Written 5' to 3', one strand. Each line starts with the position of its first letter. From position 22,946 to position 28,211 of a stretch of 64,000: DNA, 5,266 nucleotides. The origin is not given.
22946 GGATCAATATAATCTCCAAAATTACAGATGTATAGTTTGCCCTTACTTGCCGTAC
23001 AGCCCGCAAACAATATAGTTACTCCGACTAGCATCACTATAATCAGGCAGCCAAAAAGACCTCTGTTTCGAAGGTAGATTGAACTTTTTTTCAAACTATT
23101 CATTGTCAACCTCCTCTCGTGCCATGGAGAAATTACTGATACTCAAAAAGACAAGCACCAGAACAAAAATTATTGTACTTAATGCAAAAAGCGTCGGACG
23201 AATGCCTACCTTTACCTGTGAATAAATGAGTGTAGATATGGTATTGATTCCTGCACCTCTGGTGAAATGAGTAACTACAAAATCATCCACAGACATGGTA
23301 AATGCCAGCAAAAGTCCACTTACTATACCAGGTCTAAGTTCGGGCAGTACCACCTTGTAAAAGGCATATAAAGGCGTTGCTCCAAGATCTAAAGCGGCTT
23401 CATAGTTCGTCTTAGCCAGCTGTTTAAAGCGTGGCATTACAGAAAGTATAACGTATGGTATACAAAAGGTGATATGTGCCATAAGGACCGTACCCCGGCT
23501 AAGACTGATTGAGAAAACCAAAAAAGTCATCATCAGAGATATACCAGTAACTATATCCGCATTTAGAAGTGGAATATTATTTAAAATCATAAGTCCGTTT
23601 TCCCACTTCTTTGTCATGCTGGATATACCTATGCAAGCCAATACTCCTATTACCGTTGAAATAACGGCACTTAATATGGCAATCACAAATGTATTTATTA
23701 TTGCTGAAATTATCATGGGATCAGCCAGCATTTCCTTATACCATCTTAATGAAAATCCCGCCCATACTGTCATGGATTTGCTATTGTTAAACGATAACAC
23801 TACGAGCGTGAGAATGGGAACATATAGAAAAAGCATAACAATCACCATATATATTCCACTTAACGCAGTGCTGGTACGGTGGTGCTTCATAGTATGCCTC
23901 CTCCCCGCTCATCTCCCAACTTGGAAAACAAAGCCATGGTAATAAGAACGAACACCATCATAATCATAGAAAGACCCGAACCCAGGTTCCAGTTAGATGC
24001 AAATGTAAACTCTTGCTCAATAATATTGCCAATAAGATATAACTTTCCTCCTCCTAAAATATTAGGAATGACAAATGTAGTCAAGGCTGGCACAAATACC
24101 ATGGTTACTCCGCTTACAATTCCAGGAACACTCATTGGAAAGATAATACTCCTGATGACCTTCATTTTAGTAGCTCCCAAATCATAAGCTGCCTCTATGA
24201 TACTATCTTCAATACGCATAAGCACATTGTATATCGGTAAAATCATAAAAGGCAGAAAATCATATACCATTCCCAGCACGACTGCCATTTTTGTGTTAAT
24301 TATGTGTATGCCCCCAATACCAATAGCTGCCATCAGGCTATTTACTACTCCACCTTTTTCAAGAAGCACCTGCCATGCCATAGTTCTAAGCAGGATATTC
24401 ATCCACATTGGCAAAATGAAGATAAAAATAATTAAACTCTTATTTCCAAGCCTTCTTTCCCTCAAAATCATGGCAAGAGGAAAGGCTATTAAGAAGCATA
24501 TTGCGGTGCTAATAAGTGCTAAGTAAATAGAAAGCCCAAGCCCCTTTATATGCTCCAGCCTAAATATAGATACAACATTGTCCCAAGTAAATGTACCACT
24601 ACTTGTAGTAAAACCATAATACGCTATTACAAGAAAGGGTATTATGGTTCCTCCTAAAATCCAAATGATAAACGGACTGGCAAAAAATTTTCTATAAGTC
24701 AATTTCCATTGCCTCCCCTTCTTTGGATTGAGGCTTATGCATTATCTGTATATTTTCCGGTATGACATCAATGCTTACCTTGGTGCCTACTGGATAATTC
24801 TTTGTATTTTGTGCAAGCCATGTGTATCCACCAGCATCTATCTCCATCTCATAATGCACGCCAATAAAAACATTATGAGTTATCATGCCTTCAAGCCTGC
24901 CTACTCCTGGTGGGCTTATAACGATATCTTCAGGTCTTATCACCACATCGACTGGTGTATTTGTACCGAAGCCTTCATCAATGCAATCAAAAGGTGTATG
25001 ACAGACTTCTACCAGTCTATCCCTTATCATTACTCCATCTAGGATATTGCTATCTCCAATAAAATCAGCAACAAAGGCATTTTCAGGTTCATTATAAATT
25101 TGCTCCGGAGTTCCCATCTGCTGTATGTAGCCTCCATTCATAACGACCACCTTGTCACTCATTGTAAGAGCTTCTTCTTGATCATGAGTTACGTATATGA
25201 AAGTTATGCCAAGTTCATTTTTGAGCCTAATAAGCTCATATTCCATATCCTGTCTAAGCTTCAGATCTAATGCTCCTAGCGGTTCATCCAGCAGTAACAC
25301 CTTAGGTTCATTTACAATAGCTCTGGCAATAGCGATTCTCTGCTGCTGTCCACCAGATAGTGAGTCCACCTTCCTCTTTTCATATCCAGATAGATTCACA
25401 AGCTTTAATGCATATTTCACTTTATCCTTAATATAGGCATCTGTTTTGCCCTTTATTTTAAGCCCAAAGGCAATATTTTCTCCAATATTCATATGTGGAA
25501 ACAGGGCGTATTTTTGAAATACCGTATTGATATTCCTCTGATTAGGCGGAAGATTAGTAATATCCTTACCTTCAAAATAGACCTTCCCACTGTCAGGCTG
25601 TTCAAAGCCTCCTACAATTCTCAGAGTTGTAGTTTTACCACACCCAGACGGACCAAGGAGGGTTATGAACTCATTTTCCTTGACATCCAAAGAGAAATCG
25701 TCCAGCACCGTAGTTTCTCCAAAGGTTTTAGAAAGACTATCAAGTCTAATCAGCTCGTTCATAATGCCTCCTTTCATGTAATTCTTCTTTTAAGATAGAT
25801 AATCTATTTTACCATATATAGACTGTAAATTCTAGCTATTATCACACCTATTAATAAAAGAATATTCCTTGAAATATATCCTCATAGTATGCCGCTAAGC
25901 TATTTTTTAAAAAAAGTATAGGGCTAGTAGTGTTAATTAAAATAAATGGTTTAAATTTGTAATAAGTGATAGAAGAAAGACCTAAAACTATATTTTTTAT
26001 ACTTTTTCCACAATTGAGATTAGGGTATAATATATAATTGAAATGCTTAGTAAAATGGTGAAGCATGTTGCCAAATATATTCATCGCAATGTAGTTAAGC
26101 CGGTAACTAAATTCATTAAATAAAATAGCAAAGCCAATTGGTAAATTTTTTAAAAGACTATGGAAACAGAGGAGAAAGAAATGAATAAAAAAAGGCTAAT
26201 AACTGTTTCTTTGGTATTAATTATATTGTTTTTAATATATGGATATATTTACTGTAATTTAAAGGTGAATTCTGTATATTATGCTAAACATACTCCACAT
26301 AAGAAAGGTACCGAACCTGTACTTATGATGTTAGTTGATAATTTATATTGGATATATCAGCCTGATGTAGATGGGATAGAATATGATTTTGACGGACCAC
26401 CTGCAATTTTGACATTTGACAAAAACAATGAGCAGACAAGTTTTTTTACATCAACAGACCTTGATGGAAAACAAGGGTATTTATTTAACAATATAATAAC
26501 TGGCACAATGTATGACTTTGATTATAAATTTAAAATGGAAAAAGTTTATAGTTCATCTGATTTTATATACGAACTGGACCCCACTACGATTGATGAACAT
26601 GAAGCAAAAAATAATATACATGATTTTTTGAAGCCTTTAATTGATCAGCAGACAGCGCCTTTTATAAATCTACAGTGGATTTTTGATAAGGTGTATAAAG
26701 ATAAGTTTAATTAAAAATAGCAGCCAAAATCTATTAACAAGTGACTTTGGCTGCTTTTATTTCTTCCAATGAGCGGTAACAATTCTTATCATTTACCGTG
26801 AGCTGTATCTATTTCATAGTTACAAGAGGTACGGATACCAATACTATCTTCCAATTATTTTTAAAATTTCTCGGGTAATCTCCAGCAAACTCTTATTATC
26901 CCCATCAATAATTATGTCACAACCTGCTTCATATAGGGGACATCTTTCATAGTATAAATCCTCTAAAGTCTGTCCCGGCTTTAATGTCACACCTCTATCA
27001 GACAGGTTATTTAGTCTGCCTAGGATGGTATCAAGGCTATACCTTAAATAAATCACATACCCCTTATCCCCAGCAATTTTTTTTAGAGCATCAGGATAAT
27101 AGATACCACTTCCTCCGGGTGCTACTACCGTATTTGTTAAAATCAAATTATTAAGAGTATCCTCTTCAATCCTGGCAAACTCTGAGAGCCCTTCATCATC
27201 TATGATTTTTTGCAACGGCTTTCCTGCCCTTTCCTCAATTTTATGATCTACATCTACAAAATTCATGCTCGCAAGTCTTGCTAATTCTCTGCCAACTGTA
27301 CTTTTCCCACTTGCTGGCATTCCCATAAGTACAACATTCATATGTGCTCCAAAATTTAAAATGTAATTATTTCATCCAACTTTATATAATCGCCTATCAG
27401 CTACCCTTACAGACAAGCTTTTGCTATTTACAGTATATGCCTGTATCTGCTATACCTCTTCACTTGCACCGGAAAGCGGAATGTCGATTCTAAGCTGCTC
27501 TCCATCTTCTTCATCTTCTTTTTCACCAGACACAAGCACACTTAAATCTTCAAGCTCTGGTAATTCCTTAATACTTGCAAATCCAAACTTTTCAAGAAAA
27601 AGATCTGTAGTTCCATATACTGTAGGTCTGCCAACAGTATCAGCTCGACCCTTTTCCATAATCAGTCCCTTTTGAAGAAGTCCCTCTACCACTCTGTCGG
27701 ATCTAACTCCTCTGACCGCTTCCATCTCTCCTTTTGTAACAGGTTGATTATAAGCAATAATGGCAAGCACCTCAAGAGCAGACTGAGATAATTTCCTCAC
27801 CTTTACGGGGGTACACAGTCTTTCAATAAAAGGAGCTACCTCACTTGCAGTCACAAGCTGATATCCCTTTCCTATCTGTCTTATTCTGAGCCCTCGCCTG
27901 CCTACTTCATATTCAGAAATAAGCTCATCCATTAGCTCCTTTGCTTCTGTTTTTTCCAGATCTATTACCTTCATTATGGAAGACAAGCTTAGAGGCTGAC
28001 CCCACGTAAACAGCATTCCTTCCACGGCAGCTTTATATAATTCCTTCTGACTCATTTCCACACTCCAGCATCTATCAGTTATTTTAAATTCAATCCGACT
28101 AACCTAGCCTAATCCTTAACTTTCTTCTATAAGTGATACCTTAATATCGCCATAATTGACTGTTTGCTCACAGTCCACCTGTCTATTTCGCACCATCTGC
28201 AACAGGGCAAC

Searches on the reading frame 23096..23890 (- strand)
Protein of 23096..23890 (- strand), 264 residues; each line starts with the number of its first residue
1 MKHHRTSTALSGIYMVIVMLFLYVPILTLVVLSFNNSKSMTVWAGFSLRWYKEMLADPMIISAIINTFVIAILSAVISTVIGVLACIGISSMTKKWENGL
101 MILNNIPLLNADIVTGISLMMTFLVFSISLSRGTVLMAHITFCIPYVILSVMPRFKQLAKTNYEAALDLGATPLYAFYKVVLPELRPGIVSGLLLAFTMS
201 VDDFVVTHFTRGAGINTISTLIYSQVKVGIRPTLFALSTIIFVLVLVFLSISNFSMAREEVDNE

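Call 68: search_protein_families(library=pfam, proteins=[window:23096-23890:-], max_evalue=0.00001)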
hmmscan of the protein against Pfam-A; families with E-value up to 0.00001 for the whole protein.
window:23096-23890:- (264 aa): 1 family
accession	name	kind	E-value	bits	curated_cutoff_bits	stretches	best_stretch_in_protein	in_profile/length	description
PF00528.27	BPD_transp_1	-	1.2e-10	41.9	26.4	1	135-249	56-170/184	Binding-protein-dependent transport system inner membrane component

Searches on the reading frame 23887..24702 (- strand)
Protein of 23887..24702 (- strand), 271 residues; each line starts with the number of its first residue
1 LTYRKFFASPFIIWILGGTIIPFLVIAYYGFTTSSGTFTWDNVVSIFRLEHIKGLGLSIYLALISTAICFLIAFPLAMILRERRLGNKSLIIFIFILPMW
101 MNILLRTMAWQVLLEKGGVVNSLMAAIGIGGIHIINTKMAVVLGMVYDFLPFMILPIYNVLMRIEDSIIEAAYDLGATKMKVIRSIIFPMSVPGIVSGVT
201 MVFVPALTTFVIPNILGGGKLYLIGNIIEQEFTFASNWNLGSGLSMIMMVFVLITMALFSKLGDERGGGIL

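Call 68: search_protein_families(library=pfam, proteins=[window:23887-24702:-], max_evalue=0.00001)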
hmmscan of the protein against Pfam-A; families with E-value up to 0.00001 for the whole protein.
window:23887-24702:- (271 aa): 1 family
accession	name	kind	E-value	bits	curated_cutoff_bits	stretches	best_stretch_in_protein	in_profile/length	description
PF00528.27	BPD_transp_1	-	8e-12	45.7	26.4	1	90-257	19-171/184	Binding-protein-dependent transport system inner membrane component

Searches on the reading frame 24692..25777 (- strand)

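Call 68: search_protein_families(library=pfam, proteins=[window:24692-25777:-], max_evalue=0.00001)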
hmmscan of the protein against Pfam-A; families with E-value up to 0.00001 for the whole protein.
window:24692-25777:- (361 aa): 1 family
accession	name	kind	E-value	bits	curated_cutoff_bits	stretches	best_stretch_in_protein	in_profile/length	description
PF00005.33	ABC_tran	-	1.1e-36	126.9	25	1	25-167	1-136/137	ABC transporter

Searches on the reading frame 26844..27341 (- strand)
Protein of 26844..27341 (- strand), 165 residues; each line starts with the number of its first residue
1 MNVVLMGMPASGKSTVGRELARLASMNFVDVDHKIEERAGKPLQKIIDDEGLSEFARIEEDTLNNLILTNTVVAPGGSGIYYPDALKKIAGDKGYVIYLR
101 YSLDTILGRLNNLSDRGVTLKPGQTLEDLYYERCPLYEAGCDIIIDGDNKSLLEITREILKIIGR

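Call 68: search_protein_families(library=pfam, proteins=[window:26844-27341:-], max_evalue=0.00001)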
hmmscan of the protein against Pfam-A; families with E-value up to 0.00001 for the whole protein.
window:26844-27341:- (165 aa): 2 families
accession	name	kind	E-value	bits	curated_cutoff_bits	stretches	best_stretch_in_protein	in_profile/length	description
PF01202.28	SKI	-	1.5e-32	113.4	22.1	1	10-162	2-157/159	Shikimate kinase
PF13238.12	AAA_18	-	6.1e-07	30.4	29.4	1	3-112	1-110/128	AAA domain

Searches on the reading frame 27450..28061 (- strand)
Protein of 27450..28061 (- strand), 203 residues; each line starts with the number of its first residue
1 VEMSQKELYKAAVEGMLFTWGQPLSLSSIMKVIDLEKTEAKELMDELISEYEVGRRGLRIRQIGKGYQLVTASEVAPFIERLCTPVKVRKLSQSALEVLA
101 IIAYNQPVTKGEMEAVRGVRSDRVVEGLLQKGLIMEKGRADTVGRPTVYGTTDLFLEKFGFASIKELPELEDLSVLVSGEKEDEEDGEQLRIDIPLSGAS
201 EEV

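Call 68: search_protein_families(library=pfam, proteins=[window:27450-28061:-], max_evalue=0.00001)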
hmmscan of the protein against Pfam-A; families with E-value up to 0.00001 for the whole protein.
window:27450-28061:- (203 aa): 1 family
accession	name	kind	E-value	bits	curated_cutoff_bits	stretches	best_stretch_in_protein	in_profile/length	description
PF04079.22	SMC_ScpB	-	8.8e-54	181.8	27.4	1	12-170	2-160/160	Segregation and condensation complex subunit ScpB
